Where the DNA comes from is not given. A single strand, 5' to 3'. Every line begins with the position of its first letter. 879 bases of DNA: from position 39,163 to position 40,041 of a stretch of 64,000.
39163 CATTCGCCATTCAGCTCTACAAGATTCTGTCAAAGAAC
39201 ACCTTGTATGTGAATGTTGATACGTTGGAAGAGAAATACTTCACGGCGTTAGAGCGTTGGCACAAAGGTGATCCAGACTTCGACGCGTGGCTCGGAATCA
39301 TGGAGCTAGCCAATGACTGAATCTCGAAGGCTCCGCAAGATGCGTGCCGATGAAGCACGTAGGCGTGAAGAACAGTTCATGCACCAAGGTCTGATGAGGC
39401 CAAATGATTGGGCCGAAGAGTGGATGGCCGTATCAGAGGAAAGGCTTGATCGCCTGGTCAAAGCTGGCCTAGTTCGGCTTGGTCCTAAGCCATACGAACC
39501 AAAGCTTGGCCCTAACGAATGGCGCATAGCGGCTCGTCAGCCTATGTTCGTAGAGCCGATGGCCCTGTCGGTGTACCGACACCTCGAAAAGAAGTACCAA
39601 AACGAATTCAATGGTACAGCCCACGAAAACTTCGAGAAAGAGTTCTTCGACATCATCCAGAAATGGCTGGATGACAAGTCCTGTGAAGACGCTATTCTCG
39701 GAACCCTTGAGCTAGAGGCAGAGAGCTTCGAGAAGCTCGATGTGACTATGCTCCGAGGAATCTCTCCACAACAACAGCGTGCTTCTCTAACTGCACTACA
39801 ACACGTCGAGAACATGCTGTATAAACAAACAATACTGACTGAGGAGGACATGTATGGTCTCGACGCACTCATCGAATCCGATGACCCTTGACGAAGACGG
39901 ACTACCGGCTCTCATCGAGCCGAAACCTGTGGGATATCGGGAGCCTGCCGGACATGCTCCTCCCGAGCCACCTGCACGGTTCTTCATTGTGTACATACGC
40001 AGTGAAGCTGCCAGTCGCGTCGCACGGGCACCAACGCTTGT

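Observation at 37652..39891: Lineage-specific expansion: at least 11 paralogs sharing a C-terminal '.......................' motif, on both genome arms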

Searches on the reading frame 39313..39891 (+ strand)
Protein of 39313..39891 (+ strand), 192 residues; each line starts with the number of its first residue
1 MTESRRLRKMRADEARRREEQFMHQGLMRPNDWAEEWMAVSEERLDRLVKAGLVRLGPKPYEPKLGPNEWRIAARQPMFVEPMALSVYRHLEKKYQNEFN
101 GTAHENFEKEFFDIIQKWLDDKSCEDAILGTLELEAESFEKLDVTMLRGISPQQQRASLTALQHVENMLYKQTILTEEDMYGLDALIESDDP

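Call 9: search_protein_families(library=pfam, proteins=[window:39313-39891:+], max_evalue=1)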
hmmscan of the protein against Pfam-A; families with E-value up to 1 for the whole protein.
window:39313-39891:+ (192 aa): 0 families

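Call 10: search_protein_families(library=phrogs, proteins=[window:39313-39891:+], max_evalue=1)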
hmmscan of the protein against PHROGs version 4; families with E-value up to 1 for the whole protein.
window:39313-39891:+ (192 aa): 1 family
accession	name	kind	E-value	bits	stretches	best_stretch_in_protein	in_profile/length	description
phrog_24029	-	unknown function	0.32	11.2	1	86-144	86-144/336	-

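Call 102: search_protein_families(library=ncbifam, proteins=[window:39313-39891:+], max_evalue=0.1)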
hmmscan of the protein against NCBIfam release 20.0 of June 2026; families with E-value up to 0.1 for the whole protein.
window:39313-39891:+ (192 aa): 1 family
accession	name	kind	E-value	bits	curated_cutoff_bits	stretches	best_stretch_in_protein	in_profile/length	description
NF008290.0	PRK11070.1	equivalog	0.073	11.5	900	1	102-158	440-496/577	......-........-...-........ exonuclease RecJ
